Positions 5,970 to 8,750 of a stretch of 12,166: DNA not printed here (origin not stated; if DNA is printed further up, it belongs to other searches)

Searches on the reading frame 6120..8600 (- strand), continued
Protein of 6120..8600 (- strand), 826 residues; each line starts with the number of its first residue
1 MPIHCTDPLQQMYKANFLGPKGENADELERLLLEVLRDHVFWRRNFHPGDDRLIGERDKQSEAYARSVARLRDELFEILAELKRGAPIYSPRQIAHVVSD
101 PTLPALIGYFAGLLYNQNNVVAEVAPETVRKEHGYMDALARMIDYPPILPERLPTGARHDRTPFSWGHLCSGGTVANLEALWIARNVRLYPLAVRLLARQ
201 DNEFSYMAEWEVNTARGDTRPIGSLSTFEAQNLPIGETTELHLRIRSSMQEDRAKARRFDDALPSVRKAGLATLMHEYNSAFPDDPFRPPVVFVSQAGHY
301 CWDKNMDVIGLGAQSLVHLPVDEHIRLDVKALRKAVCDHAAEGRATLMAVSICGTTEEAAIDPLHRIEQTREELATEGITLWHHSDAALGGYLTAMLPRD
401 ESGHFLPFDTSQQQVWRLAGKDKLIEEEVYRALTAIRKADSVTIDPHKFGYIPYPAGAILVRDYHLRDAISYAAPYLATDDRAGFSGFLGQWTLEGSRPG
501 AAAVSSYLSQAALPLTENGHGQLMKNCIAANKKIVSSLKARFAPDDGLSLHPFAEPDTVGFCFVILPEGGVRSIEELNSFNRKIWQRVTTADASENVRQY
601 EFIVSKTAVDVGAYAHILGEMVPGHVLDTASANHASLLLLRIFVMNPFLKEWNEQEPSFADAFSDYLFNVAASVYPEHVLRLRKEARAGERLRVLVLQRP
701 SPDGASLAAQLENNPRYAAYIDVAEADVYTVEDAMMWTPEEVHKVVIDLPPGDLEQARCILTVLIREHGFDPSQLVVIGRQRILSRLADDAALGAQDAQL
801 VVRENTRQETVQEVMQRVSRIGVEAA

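Call 30: find_encoding_contigs(protein=P0106, flank=8000, max_places=2)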
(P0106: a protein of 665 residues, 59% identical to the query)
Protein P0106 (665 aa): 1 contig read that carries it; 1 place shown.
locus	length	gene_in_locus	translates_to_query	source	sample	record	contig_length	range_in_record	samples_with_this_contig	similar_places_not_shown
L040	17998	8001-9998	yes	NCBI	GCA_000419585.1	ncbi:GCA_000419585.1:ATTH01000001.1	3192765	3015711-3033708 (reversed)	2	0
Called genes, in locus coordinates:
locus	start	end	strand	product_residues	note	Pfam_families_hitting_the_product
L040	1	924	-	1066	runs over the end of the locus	PF00133:tRNA-synt_1, PF09334:tRNA-synt_1g, PF08264:Anticodon_1, PF19302:DUF5915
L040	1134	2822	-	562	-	PF03485:Arg_tRNA_synt_N, PF00750:tRNA-synt_1d, PF01406:tRNA-synt_1e (faint), PF09334:tRNA-synt_1g (faint), PF05746:DALR_1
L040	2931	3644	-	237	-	PF05724:TPMT (faint), PF03848:TehB, PF13489:Methyltransf_23, PF13847:Methyltransf_31, PF08241:Methyltransf_11, PF08242:Methyltransf_12, PF13649:Methyltransf_25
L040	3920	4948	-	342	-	PF22000:DUF6929, PF21851:DUF6910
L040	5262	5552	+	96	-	PF00166:Cpn10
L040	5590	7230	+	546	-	PF00118:Cpn60_TCP1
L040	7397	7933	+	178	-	PF02834:LigT_PEase, PF13563:2_5_RNA_ligase2, PF02834:LigT_PEase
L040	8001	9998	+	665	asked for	PF00282:Pyridoxal_deC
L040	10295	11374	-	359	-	-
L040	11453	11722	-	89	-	-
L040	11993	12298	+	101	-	-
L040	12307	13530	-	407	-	PF20706:GT4-conflict, PF13439:Glyco_transf_4, PF13579:Glyco_trans_4_4, PF08323:Glyco_transf_5 (weak), PF00534:Glycos_transf_1, PF13692:Glyco_trans_1_4, PF13524:Glyco_trans_1_2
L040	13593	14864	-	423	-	PF00483:NTP_transferase, PF07959:Fucose_pyrophosphorylase (faint), PF24894:Hexapep_GlmU (faint), PF25087:GMPPB_C (faint), PF25247:LbH_GLGC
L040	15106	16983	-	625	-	PF10150:RNase_E_G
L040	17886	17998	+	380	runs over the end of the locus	PF00285:Citrate_synt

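Call 56: search_solved_structures(query=window:6120-8600:-, max_evalue=0.00001)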
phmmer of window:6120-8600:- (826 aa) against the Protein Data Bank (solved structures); distinct sequences matched with E-value up to 0.00001: 22.
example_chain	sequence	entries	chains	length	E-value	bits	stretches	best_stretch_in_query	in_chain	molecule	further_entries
5hsi_A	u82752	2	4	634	4.9e-81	276.1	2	293-653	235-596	Putative decarboxylase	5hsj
6ebn_A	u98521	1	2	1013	1.8e-80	274.2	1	12-544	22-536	non canonical aromatic amino acid decarboxylase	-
7cwx_A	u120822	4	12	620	1.3e-77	264.7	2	294-654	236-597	Decarboxylase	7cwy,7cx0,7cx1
7cwz_A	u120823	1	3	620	1e-76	261.8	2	294-654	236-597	Decarboxylase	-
8zpi_A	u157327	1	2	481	4.6e-18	67.8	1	288-394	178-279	Diaminobutyrate-2-oxoglutarate transaminase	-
4rit_B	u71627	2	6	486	7.8e-16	60.4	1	289-394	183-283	Pyridoxal-dependent decarboxylase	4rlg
4riz_A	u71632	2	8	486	7.6e-15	57.2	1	289-394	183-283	Pyridoxal-dependent decarboxylase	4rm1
4rj0_B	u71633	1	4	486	1e-14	56.8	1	289-394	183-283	Pyridoxal-dependent decarboxylase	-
5o5c_A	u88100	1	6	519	7.2e-14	53.9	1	291-392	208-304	Putative decarboxylase involved in desferrioxamine biosynthesis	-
3f9t_A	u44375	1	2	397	1.2e-12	49.9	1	290-485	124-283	L-tyrosine decarboxylase MfnA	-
6jy1_A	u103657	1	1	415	1.5e-12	49.6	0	439-485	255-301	L-tyrosine/L-aspartate decarboxylase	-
6m4y_A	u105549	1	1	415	1.5e-12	49.6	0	439-485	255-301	L-tyrosine/L-aspartate decarboxylase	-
6ldr_A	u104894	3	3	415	1.1e-11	46.8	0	439-485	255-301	L-tyrosine/L-aspartate decarboxylase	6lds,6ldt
6enz_A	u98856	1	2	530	1.4e-09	39.8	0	291-392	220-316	Acidic amino acid decarboxylase GADL1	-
7xin_A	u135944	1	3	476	1.2e-07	33.3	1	288-393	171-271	DOPA decarboxylase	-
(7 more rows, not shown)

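Call 90: find_encoding_contigs(protein=P0236, flank=6000, max_places=6)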
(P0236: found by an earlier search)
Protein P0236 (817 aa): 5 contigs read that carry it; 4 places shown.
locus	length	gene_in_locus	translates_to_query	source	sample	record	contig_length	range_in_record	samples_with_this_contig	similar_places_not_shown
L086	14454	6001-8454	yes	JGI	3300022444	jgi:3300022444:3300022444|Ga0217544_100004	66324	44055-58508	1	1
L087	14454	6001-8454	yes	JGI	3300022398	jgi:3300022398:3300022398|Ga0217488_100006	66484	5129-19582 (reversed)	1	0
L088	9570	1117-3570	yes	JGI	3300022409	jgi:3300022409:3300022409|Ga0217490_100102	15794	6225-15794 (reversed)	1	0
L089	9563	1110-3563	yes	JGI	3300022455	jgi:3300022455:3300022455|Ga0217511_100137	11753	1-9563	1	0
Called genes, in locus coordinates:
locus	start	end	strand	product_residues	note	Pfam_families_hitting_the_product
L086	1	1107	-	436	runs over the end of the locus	PF06039:Mqo (faint), PF01266:DAO, PF13450:NAD_binding_8 (weak)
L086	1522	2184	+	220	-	-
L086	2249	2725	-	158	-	PF01242:PTPS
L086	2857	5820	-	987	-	PF15780:ASH (weak), PF22073:Cep192_D4, PF22544:HYDIN_VesB_CFA65-like_Ig (faint), PF13860:FlgD_ig (weak), PF18962:Por_Secre_tail (weak)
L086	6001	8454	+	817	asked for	PF00282:Pyridoxal_deC, PF21391:tyr_de_CO2_C (weak)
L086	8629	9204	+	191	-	-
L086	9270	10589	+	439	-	PF01145:Band_7, PF15975:Flot (weak)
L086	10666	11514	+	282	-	PF02146:SIR2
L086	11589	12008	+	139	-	-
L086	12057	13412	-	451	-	PF00557:Peptidase_M24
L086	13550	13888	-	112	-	-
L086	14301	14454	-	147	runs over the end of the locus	PF07291:MauE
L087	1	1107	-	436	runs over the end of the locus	PF06039:Mqo (faint), PF01266:DAO, PF13450:NAD_binding_8 (weak)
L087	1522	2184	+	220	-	-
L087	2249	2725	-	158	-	PF01242:PTPS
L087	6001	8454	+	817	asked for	PF00282:Pyridoxal_deC, PF21391:tyr_de_CO2_C (weak)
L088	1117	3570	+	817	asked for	PF00282:Pyridoxal_deC, PF21391:tyr_de_CO2_C (weak)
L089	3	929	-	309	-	?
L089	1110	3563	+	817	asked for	PF00282:Pyridoxal_deC, PF21391:tyr_de_CO2_C (weak)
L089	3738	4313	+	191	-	-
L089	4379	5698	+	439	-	PF01145:Band_7, PF15975:Flot (weak)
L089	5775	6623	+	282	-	PF02146:SIR2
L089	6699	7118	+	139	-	-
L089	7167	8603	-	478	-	PF00557:Peptidase_M24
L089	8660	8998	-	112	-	-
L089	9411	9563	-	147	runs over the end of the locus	PF07291:MauE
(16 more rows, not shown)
